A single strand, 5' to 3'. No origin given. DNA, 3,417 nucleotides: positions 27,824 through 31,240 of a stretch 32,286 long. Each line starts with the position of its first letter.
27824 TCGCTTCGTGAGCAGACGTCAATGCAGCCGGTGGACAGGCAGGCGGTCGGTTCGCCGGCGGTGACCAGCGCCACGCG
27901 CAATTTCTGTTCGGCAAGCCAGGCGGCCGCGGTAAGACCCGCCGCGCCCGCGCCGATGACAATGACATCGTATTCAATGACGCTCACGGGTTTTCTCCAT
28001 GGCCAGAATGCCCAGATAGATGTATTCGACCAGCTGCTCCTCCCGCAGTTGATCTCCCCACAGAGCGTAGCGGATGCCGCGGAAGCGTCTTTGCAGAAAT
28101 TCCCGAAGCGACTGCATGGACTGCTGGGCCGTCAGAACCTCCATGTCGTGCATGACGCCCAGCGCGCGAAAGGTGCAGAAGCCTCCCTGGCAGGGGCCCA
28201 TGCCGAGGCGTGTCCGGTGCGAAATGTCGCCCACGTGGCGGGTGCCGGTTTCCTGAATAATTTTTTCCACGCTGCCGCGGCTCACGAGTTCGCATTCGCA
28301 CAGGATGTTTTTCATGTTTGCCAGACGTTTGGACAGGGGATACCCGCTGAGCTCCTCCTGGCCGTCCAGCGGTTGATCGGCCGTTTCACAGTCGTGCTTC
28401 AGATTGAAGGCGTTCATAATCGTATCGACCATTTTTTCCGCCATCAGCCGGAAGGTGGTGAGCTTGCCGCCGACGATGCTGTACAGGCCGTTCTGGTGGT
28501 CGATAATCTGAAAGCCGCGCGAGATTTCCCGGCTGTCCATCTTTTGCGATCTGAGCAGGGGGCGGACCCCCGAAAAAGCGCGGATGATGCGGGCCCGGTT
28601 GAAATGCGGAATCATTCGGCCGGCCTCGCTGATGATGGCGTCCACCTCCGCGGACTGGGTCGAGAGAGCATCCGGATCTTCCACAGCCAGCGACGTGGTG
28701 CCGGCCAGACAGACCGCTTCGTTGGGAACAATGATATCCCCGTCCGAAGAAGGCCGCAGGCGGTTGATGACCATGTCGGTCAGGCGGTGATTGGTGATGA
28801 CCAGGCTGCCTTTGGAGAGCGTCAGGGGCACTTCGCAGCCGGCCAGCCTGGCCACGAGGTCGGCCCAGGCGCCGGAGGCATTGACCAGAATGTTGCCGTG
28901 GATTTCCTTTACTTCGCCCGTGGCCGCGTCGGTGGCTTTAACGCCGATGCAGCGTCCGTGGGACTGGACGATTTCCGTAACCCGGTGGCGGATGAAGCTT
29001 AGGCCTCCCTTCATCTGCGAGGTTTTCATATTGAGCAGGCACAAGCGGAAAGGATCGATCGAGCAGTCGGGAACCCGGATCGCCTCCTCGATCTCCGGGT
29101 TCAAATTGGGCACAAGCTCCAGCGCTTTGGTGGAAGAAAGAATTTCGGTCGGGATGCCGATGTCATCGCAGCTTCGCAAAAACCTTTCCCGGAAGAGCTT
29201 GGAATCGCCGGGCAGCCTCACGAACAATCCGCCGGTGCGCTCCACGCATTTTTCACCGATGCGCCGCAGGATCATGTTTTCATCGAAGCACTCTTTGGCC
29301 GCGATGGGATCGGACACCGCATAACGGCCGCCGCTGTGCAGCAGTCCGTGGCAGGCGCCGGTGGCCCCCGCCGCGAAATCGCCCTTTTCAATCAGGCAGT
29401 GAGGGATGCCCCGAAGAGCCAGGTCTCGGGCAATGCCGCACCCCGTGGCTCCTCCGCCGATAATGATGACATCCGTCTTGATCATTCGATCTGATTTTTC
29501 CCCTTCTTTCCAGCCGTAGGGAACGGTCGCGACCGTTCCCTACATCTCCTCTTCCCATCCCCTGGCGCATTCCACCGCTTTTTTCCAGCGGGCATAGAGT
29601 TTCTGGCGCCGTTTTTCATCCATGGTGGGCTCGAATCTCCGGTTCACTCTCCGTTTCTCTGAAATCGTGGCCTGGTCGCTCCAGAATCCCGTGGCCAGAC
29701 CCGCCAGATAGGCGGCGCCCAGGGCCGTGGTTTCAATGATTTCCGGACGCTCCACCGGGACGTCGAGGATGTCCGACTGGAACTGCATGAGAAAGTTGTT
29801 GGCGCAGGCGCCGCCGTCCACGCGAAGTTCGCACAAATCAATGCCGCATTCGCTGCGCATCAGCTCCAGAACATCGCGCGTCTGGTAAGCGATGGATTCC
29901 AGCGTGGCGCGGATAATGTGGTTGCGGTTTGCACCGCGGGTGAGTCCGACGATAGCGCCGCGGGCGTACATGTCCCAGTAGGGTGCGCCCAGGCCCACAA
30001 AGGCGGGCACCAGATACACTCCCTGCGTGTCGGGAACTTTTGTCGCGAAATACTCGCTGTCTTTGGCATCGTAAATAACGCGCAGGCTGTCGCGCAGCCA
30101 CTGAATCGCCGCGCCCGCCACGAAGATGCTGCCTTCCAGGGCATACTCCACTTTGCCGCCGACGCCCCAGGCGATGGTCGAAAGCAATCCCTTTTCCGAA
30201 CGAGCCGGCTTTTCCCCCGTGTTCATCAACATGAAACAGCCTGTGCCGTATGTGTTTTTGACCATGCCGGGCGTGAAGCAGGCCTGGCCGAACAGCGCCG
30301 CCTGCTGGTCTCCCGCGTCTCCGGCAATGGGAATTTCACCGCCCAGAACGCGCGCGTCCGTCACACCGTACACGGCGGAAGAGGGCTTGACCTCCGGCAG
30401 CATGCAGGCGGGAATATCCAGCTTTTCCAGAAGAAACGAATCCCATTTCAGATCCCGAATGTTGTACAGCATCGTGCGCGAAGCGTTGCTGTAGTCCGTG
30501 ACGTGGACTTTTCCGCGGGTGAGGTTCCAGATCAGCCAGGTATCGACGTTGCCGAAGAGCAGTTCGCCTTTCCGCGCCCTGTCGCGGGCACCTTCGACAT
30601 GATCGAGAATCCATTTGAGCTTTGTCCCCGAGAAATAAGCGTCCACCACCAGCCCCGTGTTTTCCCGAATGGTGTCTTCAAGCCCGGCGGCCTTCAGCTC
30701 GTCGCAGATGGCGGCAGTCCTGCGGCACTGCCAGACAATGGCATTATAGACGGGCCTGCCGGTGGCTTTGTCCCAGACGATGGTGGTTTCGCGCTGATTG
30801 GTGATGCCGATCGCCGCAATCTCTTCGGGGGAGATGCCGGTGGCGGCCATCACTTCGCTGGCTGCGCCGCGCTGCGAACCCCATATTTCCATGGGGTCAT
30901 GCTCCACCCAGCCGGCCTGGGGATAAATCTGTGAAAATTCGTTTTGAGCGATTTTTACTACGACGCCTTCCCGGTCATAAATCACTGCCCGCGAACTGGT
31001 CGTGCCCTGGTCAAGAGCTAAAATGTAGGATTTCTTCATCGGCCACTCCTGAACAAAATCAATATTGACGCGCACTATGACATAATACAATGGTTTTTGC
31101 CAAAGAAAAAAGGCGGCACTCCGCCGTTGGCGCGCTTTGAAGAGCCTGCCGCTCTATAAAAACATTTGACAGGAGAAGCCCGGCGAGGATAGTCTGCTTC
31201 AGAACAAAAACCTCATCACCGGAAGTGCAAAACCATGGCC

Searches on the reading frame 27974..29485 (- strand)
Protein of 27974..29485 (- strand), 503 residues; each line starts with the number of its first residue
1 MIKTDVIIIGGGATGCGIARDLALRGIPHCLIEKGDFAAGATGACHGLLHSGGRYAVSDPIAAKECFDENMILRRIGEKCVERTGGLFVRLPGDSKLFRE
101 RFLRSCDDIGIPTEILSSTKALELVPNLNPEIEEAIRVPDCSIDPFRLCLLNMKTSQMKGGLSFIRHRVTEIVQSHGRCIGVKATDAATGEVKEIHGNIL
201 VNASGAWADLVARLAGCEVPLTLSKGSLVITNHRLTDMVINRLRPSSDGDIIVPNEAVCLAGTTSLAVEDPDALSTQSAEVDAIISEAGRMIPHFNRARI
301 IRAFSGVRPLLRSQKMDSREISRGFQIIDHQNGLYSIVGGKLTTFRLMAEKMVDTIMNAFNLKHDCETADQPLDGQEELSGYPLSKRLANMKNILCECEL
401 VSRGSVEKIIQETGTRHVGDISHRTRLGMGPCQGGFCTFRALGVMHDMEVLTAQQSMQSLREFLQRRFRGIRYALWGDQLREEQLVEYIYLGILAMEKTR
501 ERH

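Call 96: search_protein_families(library=pfam, proteins=[window:27974-29485:-], max_evalue=0.00001)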
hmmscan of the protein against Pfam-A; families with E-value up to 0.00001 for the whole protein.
window:27974-29485:- (503 aa): 3 families
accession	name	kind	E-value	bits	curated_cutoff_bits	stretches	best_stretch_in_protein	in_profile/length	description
PF01266.30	DAO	-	2.2e-47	162.7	27.9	1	5-339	1-334/353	FAD dependent oxidoreductase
PF04324.20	Fer2_BFD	-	3.7e-07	30.8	26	1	394-438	1-41/50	BFD-like [2Fe-2S] binding domain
PF00890.30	FAD_binding_2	-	4.6e-06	26.5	20.4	0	5-49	1-45/414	FAD binding domain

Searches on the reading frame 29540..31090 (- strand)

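Call 96: search_protein_families(library=pfam, proteins=[window:29540-31090:-], max_evalue=0.00001)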
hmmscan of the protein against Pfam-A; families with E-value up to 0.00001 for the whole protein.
window:29540-31090:- (516 aa): 2 families
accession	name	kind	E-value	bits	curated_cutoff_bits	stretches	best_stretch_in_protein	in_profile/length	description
PF00370.27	FGGY_N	-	7.8e-82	275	28.8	1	22-268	1-245/245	FGGY family of carbohydrate kinases, N-terminal domain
PF02782.22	FGGY_C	-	1.1e-45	156.3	27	1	278-466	2-197/198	FGGY family of carbohydrate kinases, C-terminal domain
